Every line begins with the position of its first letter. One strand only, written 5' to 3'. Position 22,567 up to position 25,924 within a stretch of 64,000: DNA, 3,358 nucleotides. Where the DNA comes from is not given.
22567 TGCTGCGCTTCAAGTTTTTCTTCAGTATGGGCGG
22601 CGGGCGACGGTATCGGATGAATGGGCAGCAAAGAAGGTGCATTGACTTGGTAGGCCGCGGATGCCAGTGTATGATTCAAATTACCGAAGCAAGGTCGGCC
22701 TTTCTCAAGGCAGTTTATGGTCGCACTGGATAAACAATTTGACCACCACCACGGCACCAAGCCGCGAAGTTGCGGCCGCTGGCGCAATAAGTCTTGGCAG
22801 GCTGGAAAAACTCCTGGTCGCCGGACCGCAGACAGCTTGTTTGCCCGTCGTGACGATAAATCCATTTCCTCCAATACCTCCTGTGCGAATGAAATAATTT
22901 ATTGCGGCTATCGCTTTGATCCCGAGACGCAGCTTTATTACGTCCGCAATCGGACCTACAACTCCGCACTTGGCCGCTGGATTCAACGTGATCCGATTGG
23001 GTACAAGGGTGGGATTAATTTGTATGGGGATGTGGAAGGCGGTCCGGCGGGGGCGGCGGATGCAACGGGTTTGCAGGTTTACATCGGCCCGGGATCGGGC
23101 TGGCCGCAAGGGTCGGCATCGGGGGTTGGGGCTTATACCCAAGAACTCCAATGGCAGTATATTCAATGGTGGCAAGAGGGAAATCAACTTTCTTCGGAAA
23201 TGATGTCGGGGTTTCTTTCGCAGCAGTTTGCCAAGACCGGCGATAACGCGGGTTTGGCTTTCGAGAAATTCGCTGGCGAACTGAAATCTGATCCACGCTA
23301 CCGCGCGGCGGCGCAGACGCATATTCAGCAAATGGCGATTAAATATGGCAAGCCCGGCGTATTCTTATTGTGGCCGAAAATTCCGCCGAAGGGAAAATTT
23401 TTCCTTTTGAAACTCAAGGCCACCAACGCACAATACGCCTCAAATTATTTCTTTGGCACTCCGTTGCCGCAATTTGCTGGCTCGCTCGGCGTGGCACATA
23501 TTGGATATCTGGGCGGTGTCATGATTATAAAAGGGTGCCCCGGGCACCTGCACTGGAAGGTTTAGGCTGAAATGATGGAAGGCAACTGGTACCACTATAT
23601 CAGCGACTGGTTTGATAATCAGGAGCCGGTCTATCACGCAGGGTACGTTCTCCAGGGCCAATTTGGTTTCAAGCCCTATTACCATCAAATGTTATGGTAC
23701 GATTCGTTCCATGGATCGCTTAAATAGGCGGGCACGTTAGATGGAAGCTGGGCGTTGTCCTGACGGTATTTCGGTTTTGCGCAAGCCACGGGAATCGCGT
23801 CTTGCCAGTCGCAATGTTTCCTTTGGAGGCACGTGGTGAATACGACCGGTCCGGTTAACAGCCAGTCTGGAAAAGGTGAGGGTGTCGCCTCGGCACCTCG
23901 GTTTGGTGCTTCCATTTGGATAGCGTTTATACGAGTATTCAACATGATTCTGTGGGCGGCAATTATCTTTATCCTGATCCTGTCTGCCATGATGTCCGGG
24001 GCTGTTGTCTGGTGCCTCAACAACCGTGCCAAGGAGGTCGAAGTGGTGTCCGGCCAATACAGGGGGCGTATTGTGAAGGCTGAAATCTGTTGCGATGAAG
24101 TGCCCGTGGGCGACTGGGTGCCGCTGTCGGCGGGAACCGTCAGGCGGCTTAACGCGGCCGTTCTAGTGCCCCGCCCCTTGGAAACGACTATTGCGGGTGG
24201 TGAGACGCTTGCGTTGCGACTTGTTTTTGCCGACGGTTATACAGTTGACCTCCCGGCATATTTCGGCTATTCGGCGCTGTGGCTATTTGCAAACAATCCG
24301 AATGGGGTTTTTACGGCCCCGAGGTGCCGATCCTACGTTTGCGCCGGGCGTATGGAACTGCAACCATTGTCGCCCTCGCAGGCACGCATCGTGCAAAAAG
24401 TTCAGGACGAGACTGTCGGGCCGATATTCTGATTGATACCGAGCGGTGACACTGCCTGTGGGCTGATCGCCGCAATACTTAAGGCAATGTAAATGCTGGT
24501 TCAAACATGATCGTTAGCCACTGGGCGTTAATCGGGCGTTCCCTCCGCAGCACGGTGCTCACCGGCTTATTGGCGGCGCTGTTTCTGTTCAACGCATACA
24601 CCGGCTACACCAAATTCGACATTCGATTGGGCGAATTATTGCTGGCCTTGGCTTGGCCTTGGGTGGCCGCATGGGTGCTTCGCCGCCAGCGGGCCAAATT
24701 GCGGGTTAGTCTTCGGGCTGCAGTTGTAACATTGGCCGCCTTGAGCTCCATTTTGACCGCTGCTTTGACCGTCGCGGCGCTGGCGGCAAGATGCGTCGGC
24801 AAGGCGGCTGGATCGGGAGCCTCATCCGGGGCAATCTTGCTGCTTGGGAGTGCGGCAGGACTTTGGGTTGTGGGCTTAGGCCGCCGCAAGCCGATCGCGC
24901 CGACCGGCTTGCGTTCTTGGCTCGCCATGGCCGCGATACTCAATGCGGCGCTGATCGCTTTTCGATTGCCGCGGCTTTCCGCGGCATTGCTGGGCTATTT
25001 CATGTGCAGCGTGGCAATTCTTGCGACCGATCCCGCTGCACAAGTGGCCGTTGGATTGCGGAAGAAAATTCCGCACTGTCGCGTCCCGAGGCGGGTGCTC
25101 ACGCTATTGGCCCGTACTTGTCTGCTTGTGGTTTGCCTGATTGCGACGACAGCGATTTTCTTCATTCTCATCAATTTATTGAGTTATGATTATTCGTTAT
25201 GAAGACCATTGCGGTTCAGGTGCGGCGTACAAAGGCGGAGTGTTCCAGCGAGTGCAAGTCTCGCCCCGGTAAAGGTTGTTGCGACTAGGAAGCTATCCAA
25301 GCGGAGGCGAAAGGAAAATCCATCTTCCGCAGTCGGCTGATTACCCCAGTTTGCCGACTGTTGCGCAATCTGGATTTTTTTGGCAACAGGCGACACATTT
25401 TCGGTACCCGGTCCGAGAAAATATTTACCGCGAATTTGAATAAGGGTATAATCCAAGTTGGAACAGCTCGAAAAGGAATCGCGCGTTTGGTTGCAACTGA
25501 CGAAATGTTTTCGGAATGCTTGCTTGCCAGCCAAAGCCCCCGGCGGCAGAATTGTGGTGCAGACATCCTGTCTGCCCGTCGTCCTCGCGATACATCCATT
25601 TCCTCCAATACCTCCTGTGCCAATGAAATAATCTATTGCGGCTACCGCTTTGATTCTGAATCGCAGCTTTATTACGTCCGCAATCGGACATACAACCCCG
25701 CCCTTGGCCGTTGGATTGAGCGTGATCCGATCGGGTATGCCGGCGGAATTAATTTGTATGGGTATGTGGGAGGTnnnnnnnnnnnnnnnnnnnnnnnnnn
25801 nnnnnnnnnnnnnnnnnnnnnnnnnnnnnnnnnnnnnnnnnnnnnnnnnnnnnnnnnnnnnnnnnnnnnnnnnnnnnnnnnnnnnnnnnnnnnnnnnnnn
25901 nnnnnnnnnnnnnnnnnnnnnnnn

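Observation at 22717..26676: RHS-tip toxin/immunity island with no RHS shell in the window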

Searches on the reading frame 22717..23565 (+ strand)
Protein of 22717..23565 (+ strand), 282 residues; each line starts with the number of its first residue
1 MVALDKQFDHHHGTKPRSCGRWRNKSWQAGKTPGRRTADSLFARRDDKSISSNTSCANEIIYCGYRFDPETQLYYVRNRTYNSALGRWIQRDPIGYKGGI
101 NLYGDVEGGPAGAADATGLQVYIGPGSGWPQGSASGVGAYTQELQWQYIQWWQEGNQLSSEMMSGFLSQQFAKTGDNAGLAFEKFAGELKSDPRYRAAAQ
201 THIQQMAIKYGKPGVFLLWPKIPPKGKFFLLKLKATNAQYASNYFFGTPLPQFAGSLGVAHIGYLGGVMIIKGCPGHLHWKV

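Call 3: search_protein_families(library=ncbifam, proteins=[window:22717-23565:+], max_evalue=0.1)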
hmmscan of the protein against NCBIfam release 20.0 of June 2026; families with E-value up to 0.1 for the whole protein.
window:22717-23565:+ (282 aa): 2 families
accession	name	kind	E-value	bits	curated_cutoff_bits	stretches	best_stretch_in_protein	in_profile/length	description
TIGR03696.1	Rhs_assc_core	domain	9.3e-17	61.3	32.5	1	55-119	12-76/76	RHS repeat-associated core domain-containing protein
NF041261.1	RHS_core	equivalog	8.7e-08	30.4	2000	1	60-104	1203-1247/1261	RHS element core protein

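Call 4: search_protein_families(library=pfam, proteins=[window:22717-23565:+], max_evalue=0.1)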
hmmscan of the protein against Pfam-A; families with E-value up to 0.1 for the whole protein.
window:22717-23565:+ (282 aa): 0 families

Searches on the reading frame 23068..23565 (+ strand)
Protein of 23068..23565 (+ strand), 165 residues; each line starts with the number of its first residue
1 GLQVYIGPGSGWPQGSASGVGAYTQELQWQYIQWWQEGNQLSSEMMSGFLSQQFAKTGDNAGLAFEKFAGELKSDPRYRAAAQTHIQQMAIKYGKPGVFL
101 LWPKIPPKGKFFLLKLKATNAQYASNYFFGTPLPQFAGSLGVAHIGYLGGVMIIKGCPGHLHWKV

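Call 51: find_homologous_proteins(query=window:23068-23565:+)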
Query window:23068-23565:+ (165 aa): 1 proteins with E <= 0.001 among 25 candidates.
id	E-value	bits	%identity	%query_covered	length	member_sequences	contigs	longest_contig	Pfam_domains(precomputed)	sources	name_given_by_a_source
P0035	2.2e-107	375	100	100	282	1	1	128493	-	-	-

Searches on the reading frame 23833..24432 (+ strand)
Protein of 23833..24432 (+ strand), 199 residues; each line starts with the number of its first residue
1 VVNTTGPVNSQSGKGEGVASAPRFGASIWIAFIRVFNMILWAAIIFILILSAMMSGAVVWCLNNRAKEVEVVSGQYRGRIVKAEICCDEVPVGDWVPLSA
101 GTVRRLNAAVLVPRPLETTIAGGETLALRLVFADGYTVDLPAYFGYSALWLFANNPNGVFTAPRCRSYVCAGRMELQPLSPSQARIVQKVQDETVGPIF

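Call 3: search_protein_families(library=ncbifam, proteins=[window:23833-24432:+], max_evalue=0.1)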
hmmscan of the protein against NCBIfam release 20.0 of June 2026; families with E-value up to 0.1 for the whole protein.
window:23833-24432:+ (199 aa): 0 families

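Call 4: search_protein_families(library=pfam, proteins=[window:23833-24432:+], max_evalue=0.1)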
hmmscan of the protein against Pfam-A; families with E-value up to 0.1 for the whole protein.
window:23833-24432:+ (199 aa): 0 families

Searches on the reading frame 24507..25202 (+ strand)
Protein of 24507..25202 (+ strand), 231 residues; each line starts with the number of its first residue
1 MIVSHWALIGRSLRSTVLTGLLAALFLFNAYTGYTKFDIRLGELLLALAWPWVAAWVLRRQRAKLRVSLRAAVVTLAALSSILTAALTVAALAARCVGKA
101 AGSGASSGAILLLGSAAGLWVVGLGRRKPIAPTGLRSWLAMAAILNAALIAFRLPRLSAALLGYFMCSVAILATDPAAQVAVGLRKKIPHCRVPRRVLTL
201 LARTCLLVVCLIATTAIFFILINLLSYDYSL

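Call 3: search_protein_families(library=ncbifam, proteins=[window:24507-25202:+], max_evalue=0.1)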
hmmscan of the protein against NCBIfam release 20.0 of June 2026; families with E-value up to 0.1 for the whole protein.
window:24507-25202:+ (231 aa): 0 families

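Call 4: search_protein_families(library=pfam, proteins=[window:24507-25202:+], max_evalue=0.1)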
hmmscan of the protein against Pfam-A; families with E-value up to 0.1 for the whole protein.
window:24507-25202:+ (231 aa): 0 families

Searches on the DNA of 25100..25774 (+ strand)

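Call 72: search_rna_families(source=window, start=25100, end=25700, threshold=evalue, max_evalue=10, show_alignments=2)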
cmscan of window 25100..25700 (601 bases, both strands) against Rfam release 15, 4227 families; matches with E-value up to 10: 3.
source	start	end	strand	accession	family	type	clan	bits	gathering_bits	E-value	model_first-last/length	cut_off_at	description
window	25246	25391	+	RF02003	group-II-D1D4-4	Intron;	CL00102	20.6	49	0.02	1-138/138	no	Group II catalytic intron D1-D4-4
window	25296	25377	-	RF01880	Xist_exon1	Gene; lncRNA;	-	15.1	50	0.13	1-85/85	no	X-chromosome inactivation gene exon 1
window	25280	25376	-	RF02341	ncrMT1302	Gene; sRNA;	-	13.5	45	9.4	1-109/109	no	Mycobacterium sRNA ncrMT1302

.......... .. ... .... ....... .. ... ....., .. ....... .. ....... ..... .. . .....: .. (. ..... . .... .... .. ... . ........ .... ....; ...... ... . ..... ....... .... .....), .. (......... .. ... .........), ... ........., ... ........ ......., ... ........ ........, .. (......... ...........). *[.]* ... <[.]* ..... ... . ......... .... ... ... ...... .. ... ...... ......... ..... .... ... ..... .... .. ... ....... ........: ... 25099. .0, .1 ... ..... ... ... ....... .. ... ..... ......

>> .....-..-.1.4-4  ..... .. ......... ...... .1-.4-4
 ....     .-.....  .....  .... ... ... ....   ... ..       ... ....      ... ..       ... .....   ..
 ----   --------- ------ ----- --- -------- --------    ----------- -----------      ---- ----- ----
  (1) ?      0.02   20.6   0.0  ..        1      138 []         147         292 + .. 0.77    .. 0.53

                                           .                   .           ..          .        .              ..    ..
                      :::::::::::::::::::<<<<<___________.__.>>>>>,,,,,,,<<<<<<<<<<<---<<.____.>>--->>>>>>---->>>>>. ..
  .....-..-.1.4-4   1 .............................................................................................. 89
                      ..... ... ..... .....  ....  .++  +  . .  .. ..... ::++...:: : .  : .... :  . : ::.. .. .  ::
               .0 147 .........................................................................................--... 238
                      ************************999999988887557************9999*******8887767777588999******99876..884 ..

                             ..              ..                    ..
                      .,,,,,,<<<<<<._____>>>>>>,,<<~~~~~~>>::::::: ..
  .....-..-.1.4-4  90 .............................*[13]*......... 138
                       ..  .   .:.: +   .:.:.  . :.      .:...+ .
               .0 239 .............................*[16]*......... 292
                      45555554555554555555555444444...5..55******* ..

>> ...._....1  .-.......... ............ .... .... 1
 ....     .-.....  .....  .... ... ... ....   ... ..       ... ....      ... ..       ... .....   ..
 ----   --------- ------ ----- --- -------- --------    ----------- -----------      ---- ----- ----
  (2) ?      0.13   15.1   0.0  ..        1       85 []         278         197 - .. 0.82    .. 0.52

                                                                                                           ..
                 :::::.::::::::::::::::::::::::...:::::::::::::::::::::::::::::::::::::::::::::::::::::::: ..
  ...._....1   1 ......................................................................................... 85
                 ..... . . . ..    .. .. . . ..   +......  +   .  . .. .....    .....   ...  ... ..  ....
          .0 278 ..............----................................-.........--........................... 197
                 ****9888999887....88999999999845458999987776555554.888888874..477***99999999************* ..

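Call 73: search_rna_families(source=L008, start=11900, end=12450, threshold=evalue, max_evalue=10, show_alignments=1)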
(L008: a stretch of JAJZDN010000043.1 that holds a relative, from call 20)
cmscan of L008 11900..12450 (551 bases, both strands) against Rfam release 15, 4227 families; matches with E-value up to 10: 9.
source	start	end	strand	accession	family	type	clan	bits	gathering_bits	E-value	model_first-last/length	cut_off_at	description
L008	12040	12177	+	RF02003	group-II-D1D4-4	Intron;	CL00102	85.2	49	2.6e-19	1-138/138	no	Group II catalytic intron D1-D4-4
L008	11904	11961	+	RF02885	SAM_VI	Cis-reg; riboswitch;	-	17.5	57.5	1.3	1-65/65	no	SAM-VI (S-adenosyl methionine) riboswitch aptamer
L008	11905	11953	+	RF02940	COG3860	Cis-reg;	-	17.4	42.5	0.16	1-54/54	no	COG3860 RNA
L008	12162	12227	+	RF00078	MicA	Gene; sRNA;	-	16.2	41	7.9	1-75/75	no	MicA sRNA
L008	12206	12285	-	RF02236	asX2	Gene; sRNA;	-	15.6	70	1.8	1-87/87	no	Xanthomonas sRNA asX2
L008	12224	12253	+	RF00039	DicF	Gene; antisense;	-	14.5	48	2.1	1-52/52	no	DicF RNA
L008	11973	11998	+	RF03059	raiA-hairpin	Gene; sRNA;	-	14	43.7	7.7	1-48/48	no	raiA-hairpin RNA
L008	12126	12215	+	RF02770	Ysr224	Gene; sRNA;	-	12.1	70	9.5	1-107/107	no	Yersinia sRNA 224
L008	12132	12258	+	RF03104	RAGATH-36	Gene; sRNA;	-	11.9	70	7.7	1-128/128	no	RAGATH-36 RNA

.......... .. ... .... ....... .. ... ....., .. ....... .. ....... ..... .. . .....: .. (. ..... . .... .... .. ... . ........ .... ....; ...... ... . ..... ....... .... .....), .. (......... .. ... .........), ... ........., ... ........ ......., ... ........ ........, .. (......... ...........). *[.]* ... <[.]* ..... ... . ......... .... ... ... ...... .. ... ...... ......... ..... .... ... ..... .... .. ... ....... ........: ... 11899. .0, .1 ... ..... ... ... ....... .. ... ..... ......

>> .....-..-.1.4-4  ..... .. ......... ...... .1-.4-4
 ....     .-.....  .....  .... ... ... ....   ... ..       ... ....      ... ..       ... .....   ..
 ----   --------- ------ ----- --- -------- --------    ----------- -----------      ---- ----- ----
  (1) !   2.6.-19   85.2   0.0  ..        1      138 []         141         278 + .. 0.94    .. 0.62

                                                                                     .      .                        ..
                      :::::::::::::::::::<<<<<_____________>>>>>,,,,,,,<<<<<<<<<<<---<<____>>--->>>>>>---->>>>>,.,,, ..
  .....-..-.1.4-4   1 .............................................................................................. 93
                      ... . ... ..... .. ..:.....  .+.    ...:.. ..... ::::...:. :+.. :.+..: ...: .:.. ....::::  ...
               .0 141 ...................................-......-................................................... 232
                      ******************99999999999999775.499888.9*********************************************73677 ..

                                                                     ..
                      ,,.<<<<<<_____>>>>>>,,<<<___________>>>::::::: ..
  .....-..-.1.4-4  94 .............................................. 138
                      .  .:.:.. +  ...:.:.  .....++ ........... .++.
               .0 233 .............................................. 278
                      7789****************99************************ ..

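Call 75: search_rna_families(sources=[L008, L030, L079, L078, L077, L081, L083, L068, L048, L007], threshold=gathering)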
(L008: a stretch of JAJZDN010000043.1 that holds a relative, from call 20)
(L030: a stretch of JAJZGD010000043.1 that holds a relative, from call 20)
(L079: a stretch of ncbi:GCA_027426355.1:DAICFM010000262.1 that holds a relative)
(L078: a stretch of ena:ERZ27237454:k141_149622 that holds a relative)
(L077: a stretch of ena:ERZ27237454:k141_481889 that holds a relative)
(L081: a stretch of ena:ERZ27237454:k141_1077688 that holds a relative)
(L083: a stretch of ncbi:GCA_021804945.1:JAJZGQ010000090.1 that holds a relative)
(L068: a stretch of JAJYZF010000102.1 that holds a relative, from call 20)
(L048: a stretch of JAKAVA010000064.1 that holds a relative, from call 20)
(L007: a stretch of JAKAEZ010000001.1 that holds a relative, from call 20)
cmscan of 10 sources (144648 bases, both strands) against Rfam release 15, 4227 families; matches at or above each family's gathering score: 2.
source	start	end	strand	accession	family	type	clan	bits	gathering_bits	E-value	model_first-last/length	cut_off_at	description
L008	12040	12177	+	RF02003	group-II-D1D4-4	Intron;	CL00102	85.2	49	6.7e-17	1-138/138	no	Group II catalytic intron D1-D4-4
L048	7116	7195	-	RF00029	Intron_gpII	Intron;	-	53.7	40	2.1e-07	1-77/77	no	Group II catalytic intron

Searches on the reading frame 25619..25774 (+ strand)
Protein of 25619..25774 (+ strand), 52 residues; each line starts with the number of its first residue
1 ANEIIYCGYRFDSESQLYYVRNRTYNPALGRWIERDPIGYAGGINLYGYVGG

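Call 20: find_related_loci(query=A2, collection=genome_contigs, flank=10000)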
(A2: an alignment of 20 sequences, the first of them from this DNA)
Query A2 (52 aa) in genome_contigs; peptide patterns used: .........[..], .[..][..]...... (x = any residue, [..] = any of these).
272 stretches matched a pattern; 272 encode a relative of the query (tblastn E <= 1e-3); the best 80 are kept; 76 distinct loci.
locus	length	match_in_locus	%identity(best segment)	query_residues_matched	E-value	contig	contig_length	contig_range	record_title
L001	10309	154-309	88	1-52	2e-28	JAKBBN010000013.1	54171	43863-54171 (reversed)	MAG: Planctomycetota bacterium isolate ZJ4.bin39 NODE_600_length_54171_cov_1.845866, whole genome shotgun sequence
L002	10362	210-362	90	1-51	5e-28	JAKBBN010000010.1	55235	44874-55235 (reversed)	MAG: Planctomycetota bacterium isolate ZJ4.bin39 NODE_568_length_55235_cov_1.846429, whole genome shotgun sequence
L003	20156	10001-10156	85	1-52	2e-27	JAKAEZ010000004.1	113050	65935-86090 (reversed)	MAG: Planctomycetota bacterium isolate WY1.bin60 NODE_278_length_113050_cov_5.450519, whole genome shotgun sequence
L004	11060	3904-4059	87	1-52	2e-27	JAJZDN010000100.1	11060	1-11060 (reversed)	MAG: Planctomycetota bacterium isolate JA4.bin8 NODE_5006_length_11060_cov_3.335681, whole genome shotgun sequence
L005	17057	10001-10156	83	1-52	2e-27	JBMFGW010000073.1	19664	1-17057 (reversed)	MAG: Phycisphaerae bacterium isolate KM4311-08 NODE_73_length_19664_cov_29.364936, whole genome shotgun sequence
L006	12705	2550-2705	81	1-52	3e-27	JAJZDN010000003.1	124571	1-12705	MAG: Planctomycetota bacterium isolate JA4.bin8 NODE_136_length_124571_cov_2.342226, whole genome shotgun sequence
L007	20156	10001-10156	83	1-52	4e-27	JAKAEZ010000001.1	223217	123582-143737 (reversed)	MAG: Planctomycetota bacterium isolate WY1.bin60 NODE_55_length_223217_cov_5.226128, whole genome shotgun sequence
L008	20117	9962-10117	81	1-52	5e-27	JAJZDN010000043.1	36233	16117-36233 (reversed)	MAG: Planctomycetota bacterium isolate JA4.bin8 NODE_1030_length_36233_cov_2.479449, whole genome shotgun sequence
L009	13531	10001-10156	85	1-52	5e-27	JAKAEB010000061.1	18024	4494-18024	MAG: Planctomycetota bacterium isolate WY1.bin118 NODE_4681_length_18024_cov_2.317595, whole genome shotgun sequence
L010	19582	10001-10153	84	2-52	5e-27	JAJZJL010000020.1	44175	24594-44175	MAG: Planctomycetota bacterium isolate LSA5.bin36 NODE_1084_length_44175_cov_3.136147, whole genome shotgun sequence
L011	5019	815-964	90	1-50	8e-27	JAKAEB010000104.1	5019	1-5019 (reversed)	MAG: Planctomycetota bacterium isolate WY1.bin118 NODE_30189_length_5019_cov_1.467089, whole genome shotgun sequence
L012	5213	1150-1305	83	1-52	1e-26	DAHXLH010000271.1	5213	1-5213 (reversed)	MAG TPA_asm: Phycisphaerales bacterium isolate clean1592 k141_80593, whole genome shotgun sequence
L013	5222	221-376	81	1-52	1e-26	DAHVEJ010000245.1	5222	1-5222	MAG TPA_asm: Phycisphaerales bacterium isolate clean5707 NODE_245_length_5222_cov_4.744801, whole genome shotgun sequenc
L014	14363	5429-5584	83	1-52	9e-27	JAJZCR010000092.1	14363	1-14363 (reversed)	MAG: Planctomycetota bacterium isolate JA3.bin18 NODE_2229_length_14363_cov_4.364779, whole genome shotgun sequence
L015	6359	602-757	81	1-52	1e-26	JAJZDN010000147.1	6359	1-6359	MAG: Planctomycetota bacterium isolate JA4.bin8 NODE_10015_length_6359_cov_2.622272, whole genome shotgun sequence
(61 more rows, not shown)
